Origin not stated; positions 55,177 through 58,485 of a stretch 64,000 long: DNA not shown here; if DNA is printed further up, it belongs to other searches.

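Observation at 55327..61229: Tandem, translationally coupled pair of giant (963 and 1002 aa) single-pass membrane-anchored all-TPR proteins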

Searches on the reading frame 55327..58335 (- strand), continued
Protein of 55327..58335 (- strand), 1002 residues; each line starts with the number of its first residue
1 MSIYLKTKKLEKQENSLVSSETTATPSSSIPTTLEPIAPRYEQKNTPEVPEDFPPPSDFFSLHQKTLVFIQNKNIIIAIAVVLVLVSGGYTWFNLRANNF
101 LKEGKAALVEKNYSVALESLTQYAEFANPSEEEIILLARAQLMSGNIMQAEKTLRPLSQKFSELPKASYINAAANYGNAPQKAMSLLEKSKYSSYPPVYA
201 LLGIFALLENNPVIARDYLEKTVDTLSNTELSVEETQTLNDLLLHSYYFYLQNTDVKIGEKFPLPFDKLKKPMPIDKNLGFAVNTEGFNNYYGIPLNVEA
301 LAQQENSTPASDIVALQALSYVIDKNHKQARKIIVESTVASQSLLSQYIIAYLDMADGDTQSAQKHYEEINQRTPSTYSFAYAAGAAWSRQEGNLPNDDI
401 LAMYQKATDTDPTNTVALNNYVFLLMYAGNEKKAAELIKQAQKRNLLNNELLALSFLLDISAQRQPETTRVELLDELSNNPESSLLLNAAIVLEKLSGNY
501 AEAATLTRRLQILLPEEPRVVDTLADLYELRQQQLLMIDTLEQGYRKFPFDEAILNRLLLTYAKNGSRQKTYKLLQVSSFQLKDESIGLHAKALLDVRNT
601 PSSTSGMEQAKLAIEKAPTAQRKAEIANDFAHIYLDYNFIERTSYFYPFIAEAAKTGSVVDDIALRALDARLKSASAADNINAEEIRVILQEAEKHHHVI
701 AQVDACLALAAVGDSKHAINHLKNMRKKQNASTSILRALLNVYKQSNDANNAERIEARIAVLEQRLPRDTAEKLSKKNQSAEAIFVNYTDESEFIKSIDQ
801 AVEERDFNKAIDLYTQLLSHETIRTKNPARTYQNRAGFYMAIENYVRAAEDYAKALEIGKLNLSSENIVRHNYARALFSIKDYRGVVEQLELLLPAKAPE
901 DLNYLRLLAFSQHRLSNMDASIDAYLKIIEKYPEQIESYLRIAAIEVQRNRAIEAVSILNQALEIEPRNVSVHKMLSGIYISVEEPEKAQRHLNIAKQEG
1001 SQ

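Call 71: predict_structure(alignment_id=A7)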
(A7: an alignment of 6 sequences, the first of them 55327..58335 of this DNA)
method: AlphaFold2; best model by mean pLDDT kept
length: 1002 residues; sequences in the alignment: 6
mean_pLDDT: 77.8   pTM: 0.52
mean pLDDT of the five models: 77.8, 76.9, 76.5, 76.4, 72.5
residues with pLDDT >= 90: 290; 70-90: 484; 50-70: 93; < 50: 135
segments of 3 or more residues with pLDDT < 50: 1-71, 73-80, 82-88, 265-287, 579-581, 767-769, 774-788
pLDDT, mean of each block of 10 residues (from residue 1): 32 26 31 30 33 33 35 46 49 75 88 90 86 93 89 89 88 88 85 78 91 92 83 80 89 69 48 41 49 73 70 90 90 77 84 87 91 86 87 79 93 85 83 89 85 83 70 85 82 78 87 82 85 78 87 87 84 70 76 86 85 87 87 88 90 65 85 79 90 79 91 90 75 79 86 80 55 46 45 76 77 81 72 92 90 91 86 93 91 64 88 92 93 92 93 94 93 95 89 85 52
secondary structure, 60 per line:
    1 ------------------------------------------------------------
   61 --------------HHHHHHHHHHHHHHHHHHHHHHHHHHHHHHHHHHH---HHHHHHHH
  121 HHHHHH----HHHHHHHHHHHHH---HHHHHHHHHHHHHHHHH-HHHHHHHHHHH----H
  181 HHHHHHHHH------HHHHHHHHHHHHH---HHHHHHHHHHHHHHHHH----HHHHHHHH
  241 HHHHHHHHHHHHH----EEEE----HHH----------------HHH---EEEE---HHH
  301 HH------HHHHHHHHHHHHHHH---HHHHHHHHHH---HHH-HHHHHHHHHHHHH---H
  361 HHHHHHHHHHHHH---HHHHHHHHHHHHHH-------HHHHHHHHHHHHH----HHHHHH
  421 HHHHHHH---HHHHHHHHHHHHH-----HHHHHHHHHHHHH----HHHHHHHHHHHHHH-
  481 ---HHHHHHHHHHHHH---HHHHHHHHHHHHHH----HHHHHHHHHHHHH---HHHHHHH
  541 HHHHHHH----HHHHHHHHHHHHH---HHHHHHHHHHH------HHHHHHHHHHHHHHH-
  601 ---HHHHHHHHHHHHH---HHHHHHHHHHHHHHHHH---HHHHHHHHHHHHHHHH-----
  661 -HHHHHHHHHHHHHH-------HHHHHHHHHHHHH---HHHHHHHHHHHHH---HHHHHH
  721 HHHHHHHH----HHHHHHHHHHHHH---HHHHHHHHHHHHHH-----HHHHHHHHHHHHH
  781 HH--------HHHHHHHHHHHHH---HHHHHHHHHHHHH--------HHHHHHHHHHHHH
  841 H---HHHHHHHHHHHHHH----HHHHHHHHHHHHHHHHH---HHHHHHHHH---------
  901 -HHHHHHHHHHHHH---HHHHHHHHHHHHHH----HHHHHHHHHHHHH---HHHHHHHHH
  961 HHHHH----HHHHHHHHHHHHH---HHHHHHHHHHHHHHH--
elements in order (helices of 4 or more, strands of 3 or more residues): H75-109 H113-126 H131-143 H147-163 H165-175 H180-189 H196-208 H212-228 H233-253 E258-261 E291-294 H298-302 H309-323 H327-336 H344-356 H360-373 H377-390 H398-410 H415-427 H431-443 H449-461 H466-479 H484-496 H500-513 H518-530 H534-547 H552-564 H568-578 H585-599 H604-616 H620-636 H640-655 H662-675 H683-695 H699-711 H715-728 H733-745 H749-762 H768-782 H791-803 H807-819 H828-841 H845-858 H863-879 H883-891 H902-914 H918-931 H936-948 H952-965 H970-982 H986-1000

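Call 74: fold_search(model_id=the predicted structure, library=pdb)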
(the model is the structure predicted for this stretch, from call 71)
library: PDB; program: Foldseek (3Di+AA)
matches with E <= 10: 1576; with E <= 0.001: 240
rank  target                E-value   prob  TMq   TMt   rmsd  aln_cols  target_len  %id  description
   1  8fgw_D                9.8e-12  1.00  0.30  0.24  27.9      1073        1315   12  Human IFT-A complex structures provide molecular insights into ciliary transport (released 2023-02-22)
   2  7qds_B                2.5e-11  1.00  0.24  0.24  28.5      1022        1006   13  Apo human SKI complex in the open state (released 2022-02-02)
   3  8bbg_D                4.7e-11  1.00  0.19  0.16  32.0      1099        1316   12  Structure of the IFT-A complex; anterograde IFT-A train model (released 2022-12-21)
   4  9rtt_Q                5.4e-11  1.00  0.22  0.24  38.6       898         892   14  Activated Elongation Complex with IWS1 and ELOF1 (released 2025-09-03)
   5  9hvq_Q                6.9e-11  1.00  0.21  0.23  40.4       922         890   14  Structure of the transcribing Pol II-DSIF-PAF-SPT6-RECQL5 complex (released 2025-07-16)
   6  4buj_B                7.7e-11  1.00  0.21  0.17  35.3      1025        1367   12  Crystal structure of the S. cerevisiae Ski2-3-8 complex (released 2013-08-28)
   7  9g8r_B                1.4e-10  1.00  0.21  0.19  31.4      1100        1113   11  human SKI7-SKI238 complex in the open state (released 2024-10-16)
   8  8hmd_C                2.3e-10  1.00  0.30  0.24  34.8      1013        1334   13  base module state 2 of Tetrahymena IFT-A (released 2023-06-14)
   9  7qdz_B                2.6e-10  1.00  0.20  0.18  27.7       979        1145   13  80S-bound human SKI complex in the closed state (released 2022-02-09)
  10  4buj_F                3.3e-10  1.00  0.21  0.17  35.5      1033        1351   12  Crystal structure of the S. cerevisiae Ski2-3-8 complex (released 2013-08-28)
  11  7qdr_B                8.9e-10  1.00  0.24  0.21  29.8      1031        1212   12  Apo human SKI complex in the closed state (released 2022-02-02)
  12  9g8o_B                9.2e-10  1.00  0.18  0.19  31.0      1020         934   11  human 40S ribosome bound by a SKI238-exosome complex (released 2024-10-16)
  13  7dkh_I                1.2e-09  1.00  0.23  0.25  38.7       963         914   13  Crystal structure of the Ctr9/Paf1/Cdc73/Rtf1 quaternary complex (released 2021-11-24)
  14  6af0_A                1.5e-09  1.00  0.25  0.27  30.1       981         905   12  Structure of Ctr9, Paf1 and Cdc73 ternary complex from Myceliophthora thermophila (released 2018-09-19)
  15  7dkh_A                1.6e-09  1.00  0.31  0.33  30.1       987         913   12  Crystal structure of the Ctr9/Paf1/Cdc73/Rtf1 quaternary complex (released 2021-11-24)
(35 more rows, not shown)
